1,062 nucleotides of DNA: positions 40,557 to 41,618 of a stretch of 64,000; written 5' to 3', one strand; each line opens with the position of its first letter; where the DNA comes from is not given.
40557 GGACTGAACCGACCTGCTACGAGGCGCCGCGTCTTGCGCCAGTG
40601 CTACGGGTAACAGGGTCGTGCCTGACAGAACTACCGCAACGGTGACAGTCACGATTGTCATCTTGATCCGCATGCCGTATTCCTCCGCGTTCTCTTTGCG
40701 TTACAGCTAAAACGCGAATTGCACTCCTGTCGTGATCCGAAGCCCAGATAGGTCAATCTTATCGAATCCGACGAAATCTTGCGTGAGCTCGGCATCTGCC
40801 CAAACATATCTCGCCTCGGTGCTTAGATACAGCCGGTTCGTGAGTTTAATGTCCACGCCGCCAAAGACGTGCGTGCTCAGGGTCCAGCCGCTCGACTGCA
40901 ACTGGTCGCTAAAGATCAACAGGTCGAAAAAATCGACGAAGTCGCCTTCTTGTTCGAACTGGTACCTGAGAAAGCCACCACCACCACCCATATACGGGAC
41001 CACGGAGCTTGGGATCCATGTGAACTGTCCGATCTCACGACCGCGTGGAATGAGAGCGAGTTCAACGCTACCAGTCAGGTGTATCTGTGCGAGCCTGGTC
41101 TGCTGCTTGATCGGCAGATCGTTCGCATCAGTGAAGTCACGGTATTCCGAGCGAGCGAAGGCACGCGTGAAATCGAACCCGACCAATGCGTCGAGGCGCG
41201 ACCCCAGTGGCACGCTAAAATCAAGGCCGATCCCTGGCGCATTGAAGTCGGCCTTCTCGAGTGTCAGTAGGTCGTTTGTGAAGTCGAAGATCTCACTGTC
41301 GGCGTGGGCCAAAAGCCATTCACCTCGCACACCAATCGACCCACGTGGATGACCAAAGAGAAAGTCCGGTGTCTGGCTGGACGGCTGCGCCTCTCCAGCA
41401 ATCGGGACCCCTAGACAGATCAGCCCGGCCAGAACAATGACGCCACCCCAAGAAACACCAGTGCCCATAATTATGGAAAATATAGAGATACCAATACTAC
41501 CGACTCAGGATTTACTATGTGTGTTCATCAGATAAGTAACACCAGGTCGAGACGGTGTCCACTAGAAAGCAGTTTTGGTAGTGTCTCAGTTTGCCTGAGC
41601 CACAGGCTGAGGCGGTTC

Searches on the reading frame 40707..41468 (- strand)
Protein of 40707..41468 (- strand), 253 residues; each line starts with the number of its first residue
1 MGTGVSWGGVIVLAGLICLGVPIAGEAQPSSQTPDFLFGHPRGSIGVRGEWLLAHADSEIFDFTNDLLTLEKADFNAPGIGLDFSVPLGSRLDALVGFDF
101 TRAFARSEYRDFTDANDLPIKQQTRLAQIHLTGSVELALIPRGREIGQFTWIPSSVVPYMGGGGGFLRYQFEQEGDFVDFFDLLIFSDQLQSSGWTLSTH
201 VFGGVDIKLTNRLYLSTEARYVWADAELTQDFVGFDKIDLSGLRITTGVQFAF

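Call 4: search_protein_families(library=pfam, proteins=[window:40707-41468:-], max_evalue=0.01)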
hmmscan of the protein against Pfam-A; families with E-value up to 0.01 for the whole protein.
window:40707-41468:- (253 aa): 0 families

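Call 44: find_homologous_proteins(query=window:40707-41468:-, max_evalue=1e-20)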
Query window:40707-41468:- (253 aa): 606 proteins with E <= 1e-20 among 1217 candidates; the best 120 are listed.
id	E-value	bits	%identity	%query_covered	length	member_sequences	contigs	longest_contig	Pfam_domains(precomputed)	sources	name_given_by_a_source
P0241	5.0e-159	545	96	100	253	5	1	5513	-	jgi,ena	-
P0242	7.7e-134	463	83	100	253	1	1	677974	-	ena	-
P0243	2.1e-125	435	81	94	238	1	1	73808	-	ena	-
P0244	8.2e-115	401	72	100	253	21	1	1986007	-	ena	-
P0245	1.2e-114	400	70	100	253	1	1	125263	-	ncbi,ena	-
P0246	1.9e-114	399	76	94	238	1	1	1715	-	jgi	jgi:hypothetical protein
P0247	1.9e-109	383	71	94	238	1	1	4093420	-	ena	-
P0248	5.5e-104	365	69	93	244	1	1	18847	-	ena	-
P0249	4.8e-101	355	68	89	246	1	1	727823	PF13505.13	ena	-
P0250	1.4e-99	351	65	96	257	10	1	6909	-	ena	-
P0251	7.0e-99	348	70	90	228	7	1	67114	-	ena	-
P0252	1.7e-98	347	63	96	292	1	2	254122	-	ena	-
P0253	7.4e-98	345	71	88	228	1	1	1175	-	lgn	-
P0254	1.1e-97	344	67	91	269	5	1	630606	-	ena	-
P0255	1.5e-96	341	66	89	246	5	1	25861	-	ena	-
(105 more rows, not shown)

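Call 45: find_encoding_contigs(protein=P0241, flank=6000, max_places=6)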
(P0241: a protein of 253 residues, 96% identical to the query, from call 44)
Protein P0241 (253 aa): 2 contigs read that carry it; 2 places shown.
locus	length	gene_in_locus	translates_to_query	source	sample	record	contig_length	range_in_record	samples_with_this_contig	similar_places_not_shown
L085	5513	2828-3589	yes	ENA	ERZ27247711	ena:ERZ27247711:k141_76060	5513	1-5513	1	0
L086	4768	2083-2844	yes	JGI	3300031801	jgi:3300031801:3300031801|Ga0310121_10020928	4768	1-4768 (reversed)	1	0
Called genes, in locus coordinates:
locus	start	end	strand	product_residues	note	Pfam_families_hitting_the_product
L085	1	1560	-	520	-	?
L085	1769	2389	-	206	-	PF02230:Abhydrolase_2, PF00756:Esterase (weak), PF01738:DLH (weak)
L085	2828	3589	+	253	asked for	-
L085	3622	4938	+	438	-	-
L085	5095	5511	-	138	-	PF05096:Glu_cyclase_2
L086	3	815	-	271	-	?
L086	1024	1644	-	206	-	PF02230:Abhydrolase_2, PF00756:Esterase (weak), PF01738:DLH (weak)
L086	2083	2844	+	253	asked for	-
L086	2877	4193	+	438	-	-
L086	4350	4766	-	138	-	PF05096:Glu_cyclase_2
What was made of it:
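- Tried and rejected: It was found instead through a homolog of the flanking gene (calls 44, 45).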

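Call 46: find_encoding_contigs(protein=P0242, flank=6000, max_places=4)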
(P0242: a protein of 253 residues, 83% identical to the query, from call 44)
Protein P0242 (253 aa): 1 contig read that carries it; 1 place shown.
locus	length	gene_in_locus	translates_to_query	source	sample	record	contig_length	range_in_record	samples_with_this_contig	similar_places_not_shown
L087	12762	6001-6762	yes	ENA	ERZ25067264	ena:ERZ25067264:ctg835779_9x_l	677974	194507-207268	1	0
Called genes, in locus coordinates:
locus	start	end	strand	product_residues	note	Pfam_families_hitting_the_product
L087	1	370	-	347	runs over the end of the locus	PF20030:bpMoxR (weak), PF07726:AAA_3, PF07728:AAA_5, PF17863:AAA_lid_2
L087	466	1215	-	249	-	PF13709:DUF4159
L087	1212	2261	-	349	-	-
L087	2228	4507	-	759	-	PF00092:VWA (faint), PF07090:GATase1_like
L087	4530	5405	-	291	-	PF13709:DUF4159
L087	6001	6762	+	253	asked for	-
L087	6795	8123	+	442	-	-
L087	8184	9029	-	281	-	PF05096:Glu_cyclase_2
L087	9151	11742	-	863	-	PF00580:UvrD-helicase, PF13361:UvrD_C, PF13538:UvrD_C_2 (weak), PF12705:PDDEXK_1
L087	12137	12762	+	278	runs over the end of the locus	PF13709:DUF4159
